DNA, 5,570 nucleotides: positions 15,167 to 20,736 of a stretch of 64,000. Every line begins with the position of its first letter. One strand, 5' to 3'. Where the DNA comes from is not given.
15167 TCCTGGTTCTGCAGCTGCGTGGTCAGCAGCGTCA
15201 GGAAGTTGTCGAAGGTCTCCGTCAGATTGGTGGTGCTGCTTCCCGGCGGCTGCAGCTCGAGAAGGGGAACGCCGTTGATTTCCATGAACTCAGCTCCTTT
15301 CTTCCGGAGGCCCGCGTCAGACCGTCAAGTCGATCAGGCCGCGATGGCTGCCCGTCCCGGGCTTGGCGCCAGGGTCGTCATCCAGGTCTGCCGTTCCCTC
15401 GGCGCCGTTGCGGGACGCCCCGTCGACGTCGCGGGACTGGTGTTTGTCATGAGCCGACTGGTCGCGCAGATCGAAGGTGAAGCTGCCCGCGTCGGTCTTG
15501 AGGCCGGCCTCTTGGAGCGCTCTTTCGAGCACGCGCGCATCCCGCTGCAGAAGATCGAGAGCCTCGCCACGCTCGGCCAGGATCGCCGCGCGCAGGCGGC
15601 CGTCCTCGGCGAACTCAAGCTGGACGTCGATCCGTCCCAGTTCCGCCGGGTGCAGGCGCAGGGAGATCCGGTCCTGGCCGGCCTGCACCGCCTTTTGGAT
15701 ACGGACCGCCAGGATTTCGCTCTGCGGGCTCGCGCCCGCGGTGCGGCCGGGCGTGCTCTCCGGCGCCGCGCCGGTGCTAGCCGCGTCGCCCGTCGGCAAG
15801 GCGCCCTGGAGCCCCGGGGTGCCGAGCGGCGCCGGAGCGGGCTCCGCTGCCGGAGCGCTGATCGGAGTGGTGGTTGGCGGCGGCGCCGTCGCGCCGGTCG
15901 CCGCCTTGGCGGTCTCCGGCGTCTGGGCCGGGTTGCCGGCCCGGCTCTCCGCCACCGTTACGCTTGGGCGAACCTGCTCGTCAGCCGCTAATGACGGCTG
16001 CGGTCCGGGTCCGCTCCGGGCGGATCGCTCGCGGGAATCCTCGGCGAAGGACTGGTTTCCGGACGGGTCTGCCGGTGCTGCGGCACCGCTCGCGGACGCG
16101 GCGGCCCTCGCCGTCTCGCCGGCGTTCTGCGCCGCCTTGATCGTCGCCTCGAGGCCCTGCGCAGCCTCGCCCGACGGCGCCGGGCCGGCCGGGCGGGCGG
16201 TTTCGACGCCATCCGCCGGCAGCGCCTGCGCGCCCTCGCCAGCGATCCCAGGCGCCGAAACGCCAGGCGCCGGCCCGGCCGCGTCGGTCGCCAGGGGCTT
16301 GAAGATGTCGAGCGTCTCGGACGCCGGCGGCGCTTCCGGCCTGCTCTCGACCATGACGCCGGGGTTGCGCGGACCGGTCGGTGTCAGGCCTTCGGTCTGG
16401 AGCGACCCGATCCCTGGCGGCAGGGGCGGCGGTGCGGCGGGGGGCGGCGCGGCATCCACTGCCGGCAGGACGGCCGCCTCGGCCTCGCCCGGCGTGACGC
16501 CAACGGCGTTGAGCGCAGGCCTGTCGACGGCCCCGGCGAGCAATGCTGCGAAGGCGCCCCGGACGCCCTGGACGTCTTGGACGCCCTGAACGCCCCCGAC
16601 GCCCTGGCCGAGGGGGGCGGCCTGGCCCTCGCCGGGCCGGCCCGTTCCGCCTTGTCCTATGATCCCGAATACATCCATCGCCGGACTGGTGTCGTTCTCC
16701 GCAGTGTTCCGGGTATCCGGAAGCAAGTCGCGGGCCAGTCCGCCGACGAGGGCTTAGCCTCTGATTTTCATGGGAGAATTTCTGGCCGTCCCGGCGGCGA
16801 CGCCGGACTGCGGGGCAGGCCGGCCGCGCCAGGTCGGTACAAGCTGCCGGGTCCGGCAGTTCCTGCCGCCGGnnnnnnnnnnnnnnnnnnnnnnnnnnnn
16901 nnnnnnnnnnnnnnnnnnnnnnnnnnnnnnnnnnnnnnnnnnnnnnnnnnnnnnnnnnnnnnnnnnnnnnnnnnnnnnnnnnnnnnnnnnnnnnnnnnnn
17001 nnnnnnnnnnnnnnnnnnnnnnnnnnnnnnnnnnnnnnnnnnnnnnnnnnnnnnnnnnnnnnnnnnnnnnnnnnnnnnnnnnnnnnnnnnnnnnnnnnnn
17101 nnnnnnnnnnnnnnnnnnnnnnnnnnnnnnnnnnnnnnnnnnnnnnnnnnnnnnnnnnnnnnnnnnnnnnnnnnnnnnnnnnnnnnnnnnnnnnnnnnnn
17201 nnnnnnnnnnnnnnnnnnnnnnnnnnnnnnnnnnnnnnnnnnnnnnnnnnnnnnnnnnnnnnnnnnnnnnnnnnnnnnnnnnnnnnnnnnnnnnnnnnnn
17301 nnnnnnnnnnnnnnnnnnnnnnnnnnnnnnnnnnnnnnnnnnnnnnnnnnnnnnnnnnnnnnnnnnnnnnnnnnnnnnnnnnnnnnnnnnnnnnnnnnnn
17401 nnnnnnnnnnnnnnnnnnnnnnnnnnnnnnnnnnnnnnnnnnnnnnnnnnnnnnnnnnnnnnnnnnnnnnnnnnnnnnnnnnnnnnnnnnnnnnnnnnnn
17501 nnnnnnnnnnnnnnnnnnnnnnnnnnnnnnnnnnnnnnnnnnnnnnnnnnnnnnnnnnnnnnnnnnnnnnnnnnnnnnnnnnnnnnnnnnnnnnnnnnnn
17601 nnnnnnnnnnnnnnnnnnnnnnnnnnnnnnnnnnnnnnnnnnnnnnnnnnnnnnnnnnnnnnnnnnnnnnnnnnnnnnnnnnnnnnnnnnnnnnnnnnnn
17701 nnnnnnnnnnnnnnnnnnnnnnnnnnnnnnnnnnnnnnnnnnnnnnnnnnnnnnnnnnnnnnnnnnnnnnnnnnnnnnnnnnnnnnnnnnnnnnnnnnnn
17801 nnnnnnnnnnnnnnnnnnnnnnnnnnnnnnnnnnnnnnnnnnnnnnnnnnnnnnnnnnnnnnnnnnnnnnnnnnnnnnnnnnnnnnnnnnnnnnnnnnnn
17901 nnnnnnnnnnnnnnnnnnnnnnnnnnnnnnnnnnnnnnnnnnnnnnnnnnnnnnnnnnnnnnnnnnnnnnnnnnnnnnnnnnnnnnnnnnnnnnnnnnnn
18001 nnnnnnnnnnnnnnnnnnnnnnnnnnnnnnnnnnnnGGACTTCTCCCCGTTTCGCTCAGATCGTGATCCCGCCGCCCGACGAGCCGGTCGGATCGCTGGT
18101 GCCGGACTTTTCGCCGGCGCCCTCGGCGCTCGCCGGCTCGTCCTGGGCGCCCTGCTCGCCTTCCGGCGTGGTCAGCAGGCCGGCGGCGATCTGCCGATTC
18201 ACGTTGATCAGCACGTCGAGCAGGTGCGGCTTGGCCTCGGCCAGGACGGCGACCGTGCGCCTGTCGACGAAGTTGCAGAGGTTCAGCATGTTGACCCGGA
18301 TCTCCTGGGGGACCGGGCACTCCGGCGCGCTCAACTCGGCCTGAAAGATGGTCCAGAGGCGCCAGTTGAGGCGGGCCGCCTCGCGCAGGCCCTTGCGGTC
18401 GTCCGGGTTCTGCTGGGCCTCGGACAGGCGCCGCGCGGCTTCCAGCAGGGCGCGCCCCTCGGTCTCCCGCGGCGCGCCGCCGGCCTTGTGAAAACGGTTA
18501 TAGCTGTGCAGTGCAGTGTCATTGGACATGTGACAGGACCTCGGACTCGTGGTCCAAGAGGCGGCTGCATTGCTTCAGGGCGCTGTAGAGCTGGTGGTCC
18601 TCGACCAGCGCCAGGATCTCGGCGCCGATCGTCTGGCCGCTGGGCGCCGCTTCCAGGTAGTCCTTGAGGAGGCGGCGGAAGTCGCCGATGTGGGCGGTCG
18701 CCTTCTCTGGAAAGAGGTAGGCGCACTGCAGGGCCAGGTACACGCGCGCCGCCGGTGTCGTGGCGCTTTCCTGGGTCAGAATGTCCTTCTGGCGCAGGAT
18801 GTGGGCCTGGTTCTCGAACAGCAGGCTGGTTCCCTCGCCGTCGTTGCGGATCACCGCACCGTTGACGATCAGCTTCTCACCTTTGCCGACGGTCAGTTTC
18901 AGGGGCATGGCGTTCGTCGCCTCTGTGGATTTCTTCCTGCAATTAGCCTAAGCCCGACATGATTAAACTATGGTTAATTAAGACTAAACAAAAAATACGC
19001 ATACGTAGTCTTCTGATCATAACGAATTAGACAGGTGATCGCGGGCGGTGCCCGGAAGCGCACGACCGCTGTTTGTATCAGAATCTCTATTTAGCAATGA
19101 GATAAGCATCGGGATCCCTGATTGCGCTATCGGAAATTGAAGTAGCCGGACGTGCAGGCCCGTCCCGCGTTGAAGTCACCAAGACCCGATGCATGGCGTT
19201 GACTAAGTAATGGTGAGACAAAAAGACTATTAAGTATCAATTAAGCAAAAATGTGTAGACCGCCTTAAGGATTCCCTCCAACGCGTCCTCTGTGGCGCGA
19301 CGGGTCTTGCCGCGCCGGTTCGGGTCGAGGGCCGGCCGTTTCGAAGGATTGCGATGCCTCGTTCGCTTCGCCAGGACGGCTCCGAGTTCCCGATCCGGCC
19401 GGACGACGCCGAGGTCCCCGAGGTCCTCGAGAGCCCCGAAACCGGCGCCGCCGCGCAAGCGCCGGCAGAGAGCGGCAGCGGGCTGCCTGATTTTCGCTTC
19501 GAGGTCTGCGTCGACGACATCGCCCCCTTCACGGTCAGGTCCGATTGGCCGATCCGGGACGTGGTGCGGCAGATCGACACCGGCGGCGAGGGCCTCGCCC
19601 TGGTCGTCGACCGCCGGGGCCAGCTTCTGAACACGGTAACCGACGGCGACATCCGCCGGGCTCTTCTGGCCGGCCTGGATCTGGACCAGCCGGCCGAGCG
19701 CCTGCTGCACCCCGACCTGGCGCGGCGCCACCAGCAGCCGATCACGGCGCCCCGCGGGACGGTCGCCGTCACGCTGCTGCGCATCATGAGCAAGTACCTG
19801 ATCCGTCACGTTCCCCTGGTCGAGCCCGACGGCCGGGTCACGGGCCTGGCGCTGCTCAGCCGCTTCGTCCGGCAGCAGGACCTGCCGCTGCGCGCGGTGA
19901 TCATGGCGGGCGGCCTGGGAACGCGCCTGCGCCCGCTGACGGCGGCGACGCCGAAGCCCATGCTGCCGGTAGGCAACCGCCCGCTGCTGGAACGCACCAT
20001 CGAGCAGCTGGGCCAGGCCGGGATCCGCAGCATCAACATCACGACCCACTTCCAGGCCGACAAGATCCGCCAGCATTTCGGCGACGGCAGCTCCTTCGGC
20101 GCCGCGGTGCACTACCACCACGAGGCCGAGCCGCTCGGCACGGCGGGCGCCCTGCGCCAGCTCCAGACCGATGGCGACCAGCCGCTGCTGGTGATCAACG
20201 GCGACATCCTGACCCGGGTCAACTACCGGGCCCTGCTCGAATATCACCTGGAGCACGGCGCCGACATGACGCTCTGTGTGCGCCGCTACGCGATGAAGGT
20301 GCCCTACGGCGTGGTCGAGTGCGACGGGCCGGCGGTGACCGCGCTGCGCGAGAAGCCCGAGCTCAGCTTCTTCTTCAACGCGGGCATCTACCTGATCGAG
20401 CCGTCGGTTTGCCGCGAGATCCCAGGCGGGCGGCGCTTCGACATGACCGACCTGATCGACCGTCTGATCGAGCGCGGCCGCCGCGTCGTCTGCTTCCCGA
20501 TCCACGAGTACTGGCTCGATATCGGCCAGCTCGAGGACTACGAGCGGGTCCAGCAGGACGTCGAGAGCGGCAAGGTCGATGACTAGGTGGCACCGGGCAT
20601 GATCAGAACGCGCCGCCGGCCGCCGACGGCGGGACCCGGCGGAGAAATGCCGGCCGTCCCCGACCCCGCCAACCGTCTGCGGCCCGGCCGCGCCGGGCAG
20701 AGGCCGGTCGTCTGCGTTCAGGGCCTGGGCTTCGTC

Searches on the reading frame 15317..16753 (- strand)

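Call 71: search_protein_families(library=pfam, proteins=[window:15317-16753:-], max_evalue=0.00001)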
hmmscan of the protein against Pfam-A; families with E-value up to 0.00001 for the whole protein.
window:15317-16753:- (478 aa): 1 family
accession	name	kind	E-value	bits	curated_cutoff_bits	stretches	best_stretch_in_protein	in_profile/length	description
PF02120.21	Flg_hook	-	2.2e-15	56.7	29.8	1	351-425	3-76/85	Flagellar hook-length control protein FliK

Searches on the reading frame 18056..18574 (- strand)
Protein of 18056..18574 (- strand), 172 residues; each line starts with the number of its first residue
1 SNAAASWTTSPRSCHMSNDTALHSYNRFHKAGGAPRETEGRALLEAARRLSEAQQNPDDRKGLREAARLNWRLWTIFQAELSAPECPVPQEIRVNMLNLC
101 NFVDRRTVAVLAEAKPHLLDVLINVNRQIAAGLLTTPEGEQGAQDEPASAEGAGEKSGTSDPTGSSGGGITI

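Call 71: search_protein_families(library=pfam, proteins=[window:18056-18574:-], max_evalue=0.00001)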
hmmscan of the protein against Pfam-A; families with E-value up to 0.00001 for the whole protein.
window:18056-18574:- (172 aa): 1 family
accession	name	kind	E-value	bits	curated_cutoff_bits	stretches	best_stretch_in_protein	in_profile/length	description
PF07309.16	FlaF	-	1.1e-28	99.9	23.6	1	23-133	3-113/113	Flagellar protein FlaF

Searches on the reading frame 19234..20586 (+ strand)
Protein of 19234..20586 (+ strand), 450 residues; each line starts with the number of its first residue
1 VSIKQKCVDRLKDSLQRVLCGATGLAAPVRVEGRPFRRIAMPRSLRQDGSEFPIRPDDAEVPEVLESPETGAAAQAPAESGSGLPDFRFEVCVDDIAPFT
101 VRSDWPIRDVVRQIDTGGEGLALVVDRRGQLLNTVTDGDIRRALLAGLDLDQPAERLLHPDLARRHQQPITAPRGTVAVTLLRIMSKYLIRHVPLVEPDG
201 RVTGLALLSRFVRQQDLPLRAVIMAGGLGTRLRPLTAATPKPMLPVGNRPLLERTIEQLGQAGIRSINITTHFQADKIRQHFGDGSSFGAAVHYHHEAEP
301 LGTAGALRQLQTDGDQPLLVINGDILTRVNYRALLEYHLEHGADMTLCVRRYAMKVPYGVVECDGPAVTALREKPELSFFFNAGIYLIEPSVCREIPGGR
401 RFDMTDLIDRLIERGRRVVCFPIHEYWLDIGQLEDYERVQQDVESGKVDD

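Call 71: search_protein_families(library=pfam, proteins=[window:19234-20586:+], max_evalue=0.00001)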
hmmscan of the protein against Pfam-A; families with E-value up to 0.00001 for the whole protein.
window:19234-20586:+ (450 aa): 3 families
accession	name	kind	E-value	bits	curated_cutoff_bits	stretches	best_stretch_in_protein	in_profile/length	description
PF00483.29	NTP_transferase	-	3.1e-46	158.4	21.2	1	221-444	2-243/245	Nucleotidyl transferase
PF12804.13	NTP_transf_3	-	4.1e-12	47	27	1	221-373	1-146/160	MobA-like NTP transferase domain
PF00571.33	CBS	-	1.1e-11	45.3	24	1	95-145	3-56/57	CBS domain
